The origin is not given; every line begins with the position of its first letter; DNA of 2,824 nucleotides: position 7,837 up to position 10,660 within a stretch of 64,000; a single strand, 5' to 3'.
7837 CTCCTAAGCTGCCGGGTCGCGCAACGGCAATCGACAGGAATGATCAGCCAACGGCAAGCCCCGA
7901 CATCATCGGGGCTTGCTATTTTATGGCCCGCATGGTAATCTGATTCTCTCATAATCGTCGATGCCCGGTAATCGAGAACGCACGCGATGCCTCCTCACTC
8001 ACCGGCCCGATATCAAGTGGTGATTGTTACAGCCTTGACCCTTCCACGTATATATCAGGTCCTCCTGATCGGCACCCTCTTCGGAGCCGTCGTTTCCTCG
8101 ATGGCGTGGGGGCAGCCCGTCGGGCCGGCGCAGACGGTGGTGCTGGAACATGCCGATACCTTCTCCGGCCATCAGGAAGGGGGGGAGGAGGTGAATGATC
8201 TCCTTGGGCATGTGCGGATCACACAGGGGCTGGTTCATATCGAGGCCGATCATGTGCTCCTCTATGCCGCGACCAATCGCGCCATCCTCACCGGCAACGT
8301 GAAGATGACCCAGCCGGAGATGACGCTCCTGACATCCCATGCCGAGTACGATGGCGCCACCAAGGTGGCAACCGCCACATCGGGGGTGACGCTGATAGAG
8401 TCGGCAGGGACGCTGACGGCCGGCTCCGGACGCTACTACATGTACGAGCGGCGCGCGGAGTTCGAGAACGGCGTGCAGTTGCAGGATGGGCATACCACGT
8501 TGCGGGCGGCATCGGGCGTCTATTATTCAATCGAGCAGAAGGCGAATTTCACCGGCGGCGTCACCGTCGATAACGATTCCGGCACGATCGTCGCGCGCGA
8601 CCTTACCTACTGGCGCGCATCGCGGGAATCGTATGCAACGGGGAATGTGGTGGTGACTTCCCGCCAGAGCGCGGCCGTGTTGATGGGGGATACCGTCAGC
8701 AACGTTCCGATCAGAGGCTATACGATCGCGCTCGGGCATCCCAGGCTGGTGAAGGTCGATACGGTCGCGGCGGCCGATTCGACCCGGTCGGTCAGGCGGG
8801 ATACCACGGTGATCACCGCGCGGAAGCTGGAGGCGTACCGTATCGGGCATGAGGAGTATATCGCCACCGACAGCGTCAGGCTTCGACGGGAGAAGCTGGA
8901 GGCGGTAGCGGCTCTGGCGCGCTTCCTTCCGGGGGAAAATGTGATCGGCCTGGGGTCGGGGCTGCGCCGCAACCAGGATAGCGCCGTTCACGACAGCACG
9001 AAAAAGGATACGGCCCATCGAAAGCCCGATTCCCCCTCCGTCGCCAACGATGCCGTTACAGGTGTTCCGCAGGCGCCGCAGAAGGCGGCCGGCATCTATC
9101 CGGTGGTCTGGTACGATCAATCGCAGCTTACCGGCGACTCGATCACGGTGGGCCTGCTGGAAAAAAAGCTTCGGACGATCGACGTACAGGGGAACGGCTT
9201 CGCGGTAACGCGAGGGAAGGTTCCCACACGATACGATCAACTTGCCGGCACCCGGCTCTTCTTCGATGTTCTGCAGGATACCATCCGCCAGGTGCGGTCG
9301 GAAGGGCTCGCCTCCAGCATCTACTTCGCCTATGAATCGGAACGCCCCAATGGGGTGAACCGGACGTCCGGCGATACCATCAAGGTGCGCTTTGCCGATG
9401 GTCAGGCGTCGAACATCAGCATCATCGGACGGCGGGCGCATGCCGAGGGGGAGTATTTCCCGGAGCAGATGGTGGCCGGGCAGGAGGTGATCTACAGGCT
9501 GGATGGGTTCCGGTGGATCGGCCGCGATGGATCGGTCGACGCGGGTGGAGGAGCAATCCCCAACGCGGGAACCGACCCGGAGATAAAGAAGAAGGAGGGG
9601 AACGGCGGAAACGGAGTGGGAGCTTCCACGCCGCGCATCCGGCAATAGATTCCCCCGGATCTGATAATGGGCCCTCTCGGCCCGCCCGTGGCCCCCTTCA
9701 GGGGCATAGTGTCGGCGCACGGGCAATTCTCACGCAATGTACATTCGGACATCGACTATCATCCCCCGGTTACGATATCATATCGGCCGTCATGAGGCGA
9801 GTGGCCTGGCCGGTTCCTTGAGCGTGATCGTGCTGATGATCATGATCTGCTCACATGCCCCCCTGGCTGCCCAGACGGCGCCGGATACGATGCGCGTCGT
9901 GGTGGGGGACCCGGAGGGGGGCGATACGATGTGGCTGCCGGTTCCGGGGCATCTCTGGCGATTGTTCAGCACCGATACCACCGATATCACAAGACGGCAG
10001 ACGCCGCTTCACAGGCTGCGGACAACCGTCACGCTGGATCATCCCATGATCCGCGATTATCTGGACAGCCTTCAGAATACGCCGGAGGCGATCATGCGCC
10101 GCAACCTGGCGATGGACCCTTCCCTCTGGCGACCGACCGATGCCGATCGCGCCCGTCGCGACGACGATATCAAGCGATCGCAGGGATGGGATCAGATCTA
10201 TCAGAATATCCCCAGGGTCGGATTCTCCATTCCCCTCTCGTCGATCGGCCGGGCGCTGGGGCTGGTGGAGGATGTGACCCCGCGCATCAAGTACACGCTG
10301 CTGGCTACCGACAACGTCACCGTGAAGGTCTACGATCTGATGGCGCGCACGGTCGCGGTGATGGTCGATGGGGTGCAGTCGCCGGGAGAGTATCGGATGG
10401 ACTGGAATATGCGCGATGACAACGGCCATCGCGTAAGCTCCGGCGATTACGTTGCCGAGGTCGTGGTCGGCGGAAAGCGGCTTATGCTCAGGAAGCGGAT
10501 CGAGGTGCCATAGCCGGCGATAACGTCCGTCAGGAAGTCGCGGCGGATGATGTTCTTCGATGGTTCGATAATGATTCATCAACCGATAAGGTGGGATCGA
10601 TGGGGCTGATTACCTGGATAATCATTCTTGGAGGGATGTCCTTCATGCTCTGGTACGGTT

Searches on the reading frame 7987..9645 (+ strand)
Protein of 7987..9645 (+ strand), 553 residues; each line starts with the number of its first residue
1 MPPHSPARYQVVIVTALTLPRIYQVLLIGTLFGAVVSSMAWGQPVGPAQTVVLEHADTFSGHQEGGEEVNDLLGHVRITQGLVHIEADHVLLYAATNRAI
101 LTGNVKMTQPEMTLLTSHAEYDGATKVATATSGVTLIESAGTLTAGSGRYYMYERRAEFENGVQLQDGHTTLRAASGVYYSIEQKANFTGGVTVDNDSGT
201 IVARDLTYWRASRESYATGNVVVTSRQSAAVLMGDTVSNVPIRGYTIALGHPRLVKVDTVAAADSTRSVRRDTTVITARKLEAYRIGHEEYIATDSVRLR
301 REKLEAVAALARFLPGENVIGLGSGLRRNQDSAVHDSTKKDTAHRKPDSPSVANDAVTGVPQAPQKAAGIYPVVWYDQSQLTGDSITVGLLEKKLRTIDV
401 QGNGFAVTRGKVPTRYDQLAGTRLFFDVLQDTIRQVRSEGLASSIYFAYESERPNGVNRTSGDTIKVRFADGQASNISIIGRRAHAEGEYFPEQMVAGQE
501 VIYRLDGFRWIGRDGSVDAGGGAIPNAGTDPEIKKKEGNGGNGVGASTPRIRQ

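Call 77: search_protein_families(library=pfam, proteins=[window:7987-9645:+], max_evalue=0.00001)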
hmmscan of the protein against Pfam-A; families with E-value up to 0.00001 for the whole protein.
window:7987-9645:+ (553 aa): 3 families
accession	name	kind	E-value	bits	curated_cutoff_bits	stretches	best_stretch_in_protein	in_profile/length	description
PF13100.11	OstA_2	-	1.3e-16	61.1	21.2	1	49-201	2-155/158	OstA-like protein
PF06835.18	LptC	-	2.3e-08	34.3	21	1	82-164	84-171/175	Lipopolysaccharide-assembly, LptC-related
PF03968.19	LptD_N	-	3.1e-08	34.3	20.4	1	84-210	1-109/113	LptA/(LptD N-terminal domain) LPS transport protein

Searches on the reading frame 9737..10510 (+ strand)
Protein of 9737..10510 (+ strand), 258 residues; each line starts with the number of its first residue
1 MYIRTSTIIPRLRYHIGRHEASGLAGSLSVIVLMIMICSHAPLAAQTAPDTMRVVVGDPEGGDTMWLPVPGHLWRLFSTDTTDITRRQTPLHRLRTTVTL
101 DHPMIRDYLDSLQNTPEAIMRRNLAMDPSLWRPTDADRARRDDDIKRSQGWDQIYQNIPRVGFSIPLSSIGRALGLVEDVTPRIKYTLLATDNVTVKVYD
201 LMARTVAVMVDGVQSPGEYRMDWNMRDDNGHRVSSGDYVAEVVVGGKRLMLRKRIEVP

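Call 77: search_protein_families(library=pfam, proteins=[window:9737-10510:+], max_evalue=0.00001)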
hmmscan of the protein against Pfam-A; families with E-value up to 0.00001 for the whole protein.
window:9737-10510:+ (258 aa): 1 family
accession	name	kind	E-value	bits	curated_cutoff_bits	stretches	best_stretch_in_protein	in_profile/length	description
PF13860.13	FlgD_ig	-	7.5e-07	29.5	27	1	191-243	22-74/79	FlgD Ig-like domain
